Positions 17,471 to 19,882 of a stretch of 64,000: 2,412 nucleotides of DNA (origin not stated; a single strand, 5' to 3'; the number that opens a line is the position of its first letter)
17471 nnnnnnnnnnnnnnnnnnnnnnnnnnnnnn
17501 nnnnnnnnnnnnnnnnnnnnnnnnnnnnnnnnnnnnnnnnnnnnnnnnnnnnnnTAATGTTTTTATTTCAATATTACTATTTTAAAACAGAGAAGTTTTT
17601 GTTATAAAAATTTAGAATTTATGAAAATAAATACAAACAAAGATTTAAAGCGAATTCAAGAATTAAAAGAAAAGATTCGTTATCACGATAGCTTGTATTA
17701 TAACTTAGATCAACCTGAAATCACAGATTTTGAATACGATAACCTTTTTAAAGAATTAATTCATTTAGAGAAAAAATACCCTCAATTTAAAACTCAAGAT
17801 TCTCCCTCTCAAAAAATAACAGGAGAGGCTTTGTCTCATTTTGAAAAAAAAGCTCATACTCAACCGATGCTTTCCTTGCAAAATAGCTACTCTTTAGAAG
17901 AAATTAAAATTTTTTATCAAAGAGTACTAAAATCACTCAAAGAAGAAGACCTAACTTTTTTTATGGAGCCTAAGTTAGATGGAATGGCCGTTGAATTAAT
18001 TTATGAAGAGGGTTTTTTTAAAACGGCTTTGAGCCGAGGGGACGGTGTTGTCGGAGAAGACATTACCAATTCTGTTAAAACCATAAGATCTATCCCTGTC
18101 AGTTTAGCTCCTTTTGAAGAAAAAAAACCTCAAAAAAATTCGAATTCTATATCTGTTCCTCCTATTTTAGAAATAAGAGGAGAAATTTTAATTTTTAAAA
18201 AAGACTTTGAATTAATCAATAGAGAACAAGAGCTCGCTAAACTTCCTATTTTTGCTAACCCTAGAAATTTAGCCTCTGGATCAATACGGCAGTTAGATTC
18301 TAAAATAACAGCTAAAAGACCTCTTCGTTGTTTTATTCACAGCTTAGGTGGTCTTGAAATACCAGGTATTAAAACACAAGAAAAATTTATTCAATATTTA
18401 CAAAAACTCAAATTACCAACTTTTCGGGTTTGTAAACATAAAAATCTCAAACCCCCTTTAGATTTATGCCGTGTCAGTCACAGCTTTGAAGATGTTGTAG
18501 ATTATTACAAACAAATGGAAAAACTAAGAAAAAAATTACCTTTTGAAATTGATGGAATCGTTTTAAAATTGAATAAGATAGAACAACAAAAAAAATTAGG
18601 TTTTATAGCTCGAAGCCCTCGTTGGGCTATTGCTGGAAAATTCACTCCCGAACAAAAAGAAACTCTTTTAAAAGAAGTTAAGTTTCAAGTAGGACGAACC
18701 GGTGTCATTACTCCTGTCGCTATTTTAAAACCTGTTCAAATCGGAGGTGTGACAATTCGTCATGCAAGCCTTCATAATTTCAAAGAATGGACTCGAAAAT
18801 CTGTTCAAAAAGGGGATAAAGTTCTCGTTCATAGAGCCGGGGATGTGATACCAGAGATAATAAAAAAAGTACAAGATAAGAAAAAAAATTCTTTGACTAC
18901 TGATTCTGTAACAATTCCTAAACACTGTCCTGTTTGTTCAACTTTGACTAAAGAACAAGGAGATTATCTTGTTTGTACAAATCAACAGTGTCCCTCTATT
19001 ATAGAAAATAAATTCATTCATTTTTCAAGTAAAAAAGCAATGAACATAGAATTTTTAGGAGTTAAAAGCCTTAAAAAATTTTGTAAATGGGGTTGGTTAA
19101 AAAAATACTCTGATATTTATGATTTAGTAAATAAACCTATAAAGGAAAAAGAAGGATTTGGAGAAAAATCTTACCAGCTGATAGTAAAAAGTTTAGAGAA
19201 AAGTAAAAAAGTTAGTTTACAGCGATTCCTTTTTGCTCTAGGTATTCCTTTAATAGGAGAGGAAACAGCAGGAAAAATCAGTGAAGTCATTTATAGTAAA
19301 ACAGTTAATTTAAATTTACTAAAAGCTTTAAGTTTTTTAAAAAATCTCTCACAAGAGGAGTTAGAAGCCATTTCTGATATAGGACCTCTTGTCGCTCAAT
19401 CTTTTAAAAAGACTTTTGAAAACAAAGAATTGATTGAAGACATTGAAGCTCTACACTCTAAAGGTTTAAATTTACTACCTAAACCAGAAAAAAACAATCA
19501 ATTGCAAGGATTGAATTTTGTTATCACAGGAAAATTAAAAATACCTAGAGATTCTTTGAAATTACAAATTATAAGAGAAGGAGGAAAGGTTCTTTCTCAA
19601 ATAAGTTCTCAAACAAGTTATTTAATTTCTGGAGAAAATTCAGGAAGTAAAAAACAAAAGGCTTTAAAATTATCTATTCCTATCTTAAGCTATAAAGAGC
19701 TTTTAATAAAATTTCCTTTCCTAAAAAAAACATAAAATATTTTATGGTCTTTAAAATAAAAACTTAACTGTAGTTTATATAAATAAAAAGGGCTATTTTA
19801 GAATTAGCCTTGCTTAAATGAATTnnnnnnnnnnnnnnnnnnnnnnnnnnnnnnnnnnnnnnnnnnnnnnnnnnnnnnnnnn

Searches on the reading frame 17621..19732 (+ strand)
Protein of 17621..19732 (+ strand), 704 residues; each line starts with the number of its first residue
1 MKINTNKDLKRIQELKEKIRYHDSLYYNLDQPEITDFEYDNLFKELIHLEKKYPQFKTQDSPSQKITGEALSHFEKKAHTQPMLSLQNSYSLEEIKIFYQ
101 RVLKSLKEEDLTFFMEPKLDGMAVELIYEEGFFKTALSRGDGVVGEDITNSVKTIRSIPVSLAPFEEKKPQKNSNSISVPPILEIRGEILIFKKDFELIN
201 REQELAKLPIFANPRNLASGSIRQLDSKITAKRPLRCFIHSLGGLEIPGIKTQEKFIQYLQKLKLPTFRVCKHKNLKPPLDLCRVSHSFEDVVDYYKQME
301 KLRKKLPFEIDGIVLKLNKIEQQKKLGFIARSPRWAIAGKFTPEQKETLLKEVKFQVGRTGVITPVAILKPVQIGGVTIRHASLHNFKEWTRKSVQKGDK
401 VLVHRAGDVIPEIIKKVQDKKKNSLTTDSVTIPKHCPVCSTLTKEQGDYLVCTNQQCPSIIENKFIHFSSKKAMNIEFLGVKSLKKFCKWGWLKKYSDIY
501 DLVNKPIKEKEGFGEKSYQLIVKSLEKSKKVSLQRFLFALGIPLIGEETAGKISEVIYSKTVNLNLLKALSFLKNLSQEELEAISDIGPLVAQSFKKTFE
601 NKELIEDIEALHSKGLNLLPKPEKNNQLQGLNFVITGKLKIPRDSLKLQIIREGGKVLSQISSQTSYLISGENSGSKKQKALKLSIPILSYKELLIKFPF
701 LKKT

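Call 53: search_protein_families(library=pfam, proteins=[window:17621-19732:+], max_evalue=0.00001)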
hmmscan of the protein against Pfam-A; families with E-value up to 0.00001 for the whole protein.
window:17621-19732:+ (704 aa): 6 families
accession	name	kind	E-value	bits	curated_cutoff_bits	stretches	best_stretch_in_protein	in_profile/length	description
PF01653.23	DNA_ligase_aden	-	4.3e-78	262.8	27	1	72-344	2-253/253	NAD-dependent DNA ligase adenylation domain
PF03120.22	DNA_ligase_OB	-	2.8e-31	107.6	32.9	1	347-423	1-77/79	NAD-dependent DNA ligase OB-fold domain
PF00533.33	BRCT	-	1.7e-12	47.8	21.3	1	625-694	3-74/78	BRCA1 C Terminus (BRCT) domain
PF12826.13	HHH_2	-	1.4e-10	41.7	27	1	535-605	1-61/64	Helix-hairpin-helix motif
PF22745.1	Nlig-Ia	-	3.8e-10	40.7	27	1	9-58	3-53/92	DNA ligase-like, N-terminal NAD+-binding domain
PF16589.12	BRCT_2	-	2.3e-06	28.2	27.3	1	628-691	3-67/86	BRCT domain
